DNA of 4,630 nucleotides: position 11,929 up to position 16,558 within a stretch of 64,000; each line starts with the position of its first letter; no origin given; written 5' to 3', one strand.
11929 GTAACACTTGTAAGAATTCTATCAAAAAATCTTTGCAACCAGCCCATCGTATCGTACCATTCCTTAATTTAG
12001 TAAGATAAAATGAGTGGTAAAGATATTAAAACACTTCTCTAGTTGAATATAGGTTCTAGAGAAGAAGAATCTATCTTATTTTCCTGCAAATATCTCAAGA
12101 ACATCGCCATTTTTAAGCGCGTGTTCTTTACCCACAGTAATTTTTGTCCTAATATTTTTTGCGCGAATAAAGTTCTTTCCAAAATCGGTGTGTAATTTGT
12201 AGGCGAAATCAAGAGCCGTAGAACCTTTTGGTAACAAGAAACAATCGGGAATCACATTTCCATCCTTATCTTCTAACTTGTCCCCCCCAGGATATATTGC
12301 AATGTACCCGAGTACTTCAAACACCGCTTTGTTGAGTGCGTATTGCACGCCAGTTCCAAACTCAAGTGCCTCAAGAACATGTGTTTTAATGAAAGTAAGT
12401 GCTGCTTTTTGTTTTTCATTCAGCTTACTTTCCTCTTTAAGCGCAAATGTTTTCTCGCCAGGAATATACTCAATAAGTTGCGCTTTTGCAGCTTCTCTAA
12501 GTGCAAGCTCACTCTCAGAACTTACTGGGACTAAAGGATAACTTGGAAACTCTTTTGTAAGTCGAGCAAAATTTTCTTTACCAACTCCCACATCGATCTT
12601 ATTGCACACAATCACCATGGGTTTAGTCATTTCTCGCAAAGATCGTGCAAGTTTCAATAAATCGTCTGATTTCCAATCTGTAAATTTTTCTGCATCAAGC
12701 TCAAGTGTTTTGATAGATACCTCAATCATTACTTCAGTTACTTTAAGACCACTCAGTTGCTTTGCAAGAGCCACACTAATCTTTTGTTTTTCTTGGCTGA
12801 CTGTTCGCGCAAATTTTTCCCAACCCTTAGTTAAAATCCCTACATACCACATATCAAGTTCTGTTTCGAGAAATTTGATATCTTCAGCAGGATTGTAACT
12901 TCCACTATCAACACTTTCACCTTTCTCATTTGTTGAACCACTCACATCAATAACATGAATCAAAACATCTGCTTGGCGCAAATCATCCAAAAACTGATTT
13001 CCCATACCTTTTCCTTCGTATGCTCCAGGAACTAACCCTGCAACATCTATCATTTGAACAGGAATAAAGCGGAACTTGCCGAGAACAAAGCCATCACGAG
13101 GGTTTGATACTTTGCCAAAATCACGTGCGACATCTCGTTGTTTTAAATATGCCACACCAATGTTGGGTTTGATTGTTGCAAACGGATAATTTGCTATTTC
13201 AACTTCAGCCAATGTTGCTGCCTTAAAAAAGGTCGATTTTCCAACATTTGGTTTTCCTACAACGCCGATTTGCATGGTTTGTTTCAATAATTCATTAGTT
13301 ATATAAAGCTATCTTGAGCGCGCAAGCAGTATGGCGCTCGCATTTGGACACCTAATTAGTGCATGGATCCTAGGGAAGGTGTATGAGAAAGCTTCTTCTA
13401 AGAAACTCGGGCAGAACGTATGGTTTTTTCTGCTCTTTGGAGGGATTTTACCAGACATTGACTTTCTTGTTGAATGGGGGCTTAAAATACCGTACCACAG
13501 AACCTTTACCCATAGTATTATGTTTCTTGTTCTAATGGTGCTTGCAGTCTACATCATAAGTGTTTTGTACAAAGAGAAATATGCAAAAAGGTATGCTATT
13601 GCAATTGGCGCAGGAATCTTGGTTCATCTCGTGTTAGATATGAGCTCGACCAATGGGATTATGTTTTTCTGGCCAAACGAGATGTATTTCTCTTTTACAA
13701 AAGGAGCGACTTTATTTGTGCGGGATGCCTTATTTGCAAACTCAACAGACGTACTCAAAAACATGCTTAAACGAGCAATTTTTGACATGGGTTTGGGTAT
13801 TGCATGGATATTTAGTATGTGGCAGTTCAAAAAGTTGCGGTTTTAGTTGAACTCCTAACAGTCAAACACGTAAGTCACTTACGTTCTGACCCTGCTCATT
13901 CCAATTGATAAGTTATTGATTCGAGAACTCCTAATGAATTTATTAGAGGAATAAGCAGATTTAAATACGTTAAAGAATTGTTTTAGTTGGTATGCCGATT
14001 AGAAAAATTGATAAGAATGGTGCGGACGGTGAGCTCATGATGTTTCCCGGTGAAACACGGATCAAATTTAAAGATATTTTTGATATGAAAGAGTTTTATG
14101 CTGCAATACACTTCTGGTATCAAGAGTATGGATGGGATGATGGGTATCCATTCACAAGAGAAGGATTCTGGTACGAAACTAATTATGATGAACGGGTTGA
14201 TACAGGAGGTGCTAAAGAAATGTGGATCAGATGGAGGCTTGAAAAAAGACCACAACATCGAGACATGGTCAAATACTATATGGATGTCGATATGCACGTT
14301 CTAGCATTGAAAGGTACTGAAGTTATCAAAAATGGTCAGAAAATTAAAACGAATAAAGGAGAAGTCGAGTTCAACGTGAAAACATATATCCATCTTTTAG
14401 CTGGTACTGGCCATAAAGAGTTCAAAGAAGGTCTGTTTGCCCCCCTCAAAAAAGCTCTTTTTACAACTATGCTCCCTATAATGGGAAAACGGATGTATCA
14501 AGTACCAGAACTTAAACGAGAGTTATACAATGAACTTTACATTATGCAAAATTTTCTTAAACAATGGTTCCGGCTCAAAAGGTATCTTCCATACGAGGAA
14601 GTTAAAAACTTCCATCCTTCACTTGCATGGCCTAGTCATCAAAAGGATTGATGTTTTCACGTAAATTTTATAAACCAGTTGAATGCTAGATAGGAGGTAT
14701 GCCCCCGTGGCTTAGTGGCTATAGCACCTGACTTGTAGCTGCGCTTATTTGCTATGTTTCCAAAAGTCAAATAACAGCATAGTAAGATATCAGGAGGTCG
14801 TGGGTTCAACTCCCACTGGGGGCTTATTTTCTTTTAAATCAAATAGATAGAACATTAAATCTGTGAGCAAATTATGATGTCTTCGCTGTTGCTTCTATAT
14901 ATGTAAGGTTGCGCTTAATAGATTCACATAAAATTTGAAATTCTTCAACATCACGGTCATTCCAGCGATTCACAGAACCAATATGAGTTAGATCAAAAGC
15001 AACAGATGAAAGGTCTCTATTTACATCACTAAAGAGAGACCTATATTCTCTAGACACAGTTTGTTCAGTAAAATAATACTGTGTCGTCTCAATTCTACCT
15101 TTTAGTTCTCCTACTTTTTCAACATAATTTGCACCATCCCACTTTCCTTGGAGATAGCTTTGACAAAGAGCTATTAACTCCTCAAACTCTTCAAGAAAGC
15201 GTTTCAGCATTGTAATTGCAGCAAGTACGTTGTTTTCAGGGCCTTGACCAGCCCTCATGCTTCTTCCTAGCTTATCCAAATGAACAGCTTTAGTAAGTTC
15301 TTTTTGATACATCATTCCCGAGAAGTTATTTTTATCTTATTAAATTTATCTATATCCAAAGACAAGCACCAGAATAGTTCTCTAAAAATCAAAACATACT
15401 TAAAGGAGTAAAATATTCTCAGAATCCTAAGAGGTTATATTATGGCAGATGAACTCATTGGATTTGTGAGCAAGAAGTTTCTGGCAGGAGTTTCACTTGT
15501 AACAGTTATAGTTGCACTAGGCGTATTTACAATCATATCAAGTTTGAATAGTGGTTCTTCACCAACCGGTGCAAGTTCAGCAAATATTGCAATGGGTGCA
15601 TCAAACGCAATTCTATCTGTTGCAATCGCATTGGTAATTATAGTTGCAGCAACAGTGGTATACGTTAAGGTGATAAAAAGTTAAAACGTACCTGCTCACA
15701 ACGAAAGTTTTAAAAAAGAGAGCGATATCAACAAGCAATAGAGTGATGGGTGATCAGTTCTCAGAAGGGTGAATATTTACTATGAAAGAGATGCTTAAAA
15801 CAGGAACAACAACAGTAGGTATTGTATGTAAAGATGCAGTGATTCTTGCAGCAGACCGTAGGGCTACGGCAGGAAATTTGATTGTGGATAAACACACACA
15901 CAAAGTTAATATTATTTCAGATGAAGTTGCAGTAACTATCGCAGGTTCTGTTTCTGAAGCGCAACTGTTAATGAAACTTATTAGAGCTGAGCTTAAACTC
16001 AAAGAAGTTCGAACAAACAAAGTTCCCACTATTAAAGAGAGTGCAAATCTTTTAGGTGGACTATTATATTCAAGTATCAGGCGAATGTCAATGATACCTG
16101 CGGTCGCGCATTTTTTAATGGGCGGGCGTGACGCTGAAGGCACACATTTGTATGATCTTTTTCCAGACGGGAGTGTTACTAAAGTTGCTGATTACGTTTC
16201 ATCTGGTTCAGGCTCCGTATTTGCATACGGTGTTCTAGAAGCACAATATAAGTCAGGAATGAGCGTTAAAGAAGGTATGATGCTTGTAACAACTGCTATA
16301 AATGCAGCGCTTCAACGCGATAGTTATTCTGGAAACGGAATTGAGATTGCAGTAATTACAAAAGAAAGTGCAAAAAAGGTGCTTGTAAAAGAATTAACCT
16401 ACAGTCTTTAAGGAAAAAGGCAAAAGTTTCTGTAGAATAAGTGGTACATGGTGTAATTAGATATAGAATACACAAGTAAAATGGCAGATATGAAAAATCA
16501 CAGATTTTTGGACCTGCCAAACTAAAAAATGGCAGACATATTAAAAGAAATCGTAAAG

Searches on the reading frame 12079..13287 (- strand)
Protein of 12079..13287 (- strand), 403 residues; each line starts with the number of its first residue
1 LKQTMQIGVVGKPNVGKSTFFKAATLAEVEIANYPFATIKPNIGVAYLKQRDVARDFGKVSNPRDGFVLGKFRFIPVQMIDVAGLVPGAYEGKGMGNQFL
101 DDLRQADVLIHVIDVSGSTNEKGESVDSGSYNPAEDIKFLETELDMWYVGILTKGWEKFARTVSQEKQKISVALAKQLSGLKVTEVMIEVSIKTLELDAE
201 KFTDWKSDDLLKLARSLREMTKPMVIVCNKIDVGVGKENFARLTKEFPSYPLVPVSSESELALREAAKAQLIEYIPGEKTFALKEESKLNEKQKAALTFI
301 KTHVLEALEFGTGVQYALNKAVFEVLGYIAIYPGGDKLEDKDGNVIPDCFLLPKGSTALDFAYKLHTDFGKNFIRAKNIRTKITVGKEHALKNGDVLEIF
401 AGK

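Call 67: search_protein_families(library=pfam, proteins=[window:12079-13287:-], max_evalue=0.001)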
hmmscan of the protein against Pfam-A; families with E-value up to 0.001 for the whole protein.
window:12079-13287:- (403 aa): 5 families
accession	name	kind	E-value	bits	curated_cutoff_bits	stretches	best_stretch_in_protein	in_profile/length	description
PF08438.16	YGR210-like_G4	-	3.9e-30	104.9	24.7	1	228-333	2-105/108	Obg-like GTPase YGR210-like, G4 motif-containing domain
PF01926.29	MMR_HSR1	-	3.4e-20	72.7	21.9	1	6-120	1-90/113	50S ribosome-binding GTPase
PF02824.27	TGS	-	2e-13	50.6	22.2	1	342-400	7-59/60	TGS domain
PF02421.24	FeoB_N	-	1.5e-09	38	27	1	6-52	2-48/156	Ferrous iron transport protein B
PF06071.19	YchF-GTPase_C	-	0.00018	22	27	0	352-388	17-55/84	Protein of unknown function (DUF933)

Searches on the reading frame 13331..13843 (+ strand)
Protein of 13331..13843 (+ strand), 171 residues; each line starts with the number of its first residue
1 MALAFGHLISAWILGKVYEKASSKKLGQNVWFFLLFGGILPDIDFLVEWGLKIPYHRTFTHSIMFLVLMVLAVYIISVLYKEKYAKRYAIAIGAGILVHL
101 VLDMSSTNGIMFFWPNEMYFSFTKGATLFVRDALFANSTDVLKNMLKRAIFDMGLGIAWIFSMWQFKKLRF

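Call 67: search_protein_families(library=pfam, proteins=[window:13331-13843:+], max_evalue=0.001)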
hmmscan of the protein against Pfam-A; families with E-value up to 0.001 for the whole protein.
window:13331-13843:+ (171 aa): 1 family
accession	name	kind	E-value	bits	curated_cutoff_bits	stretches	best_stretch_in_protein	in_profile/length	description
PF04307.19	YdjM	-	1.1e-22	80.8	29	1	5-142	4-146/176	YdjM inner membrane protein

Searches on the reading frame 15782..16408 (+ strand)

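Call 67: search_protein_families(library=pfam, proteins=[window:15782-16408:+], max_evalue=0.001)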
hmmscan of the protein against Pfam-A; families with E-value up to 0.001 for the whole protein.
window:15782-16408:+ (209 aa): 1 family
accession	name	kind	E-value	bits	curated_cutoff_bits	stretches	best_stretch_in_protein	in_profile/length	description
PF00227.31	Proteasome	-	1.7e-47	162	22.4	1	6-192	2-189/189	Proteasome subunit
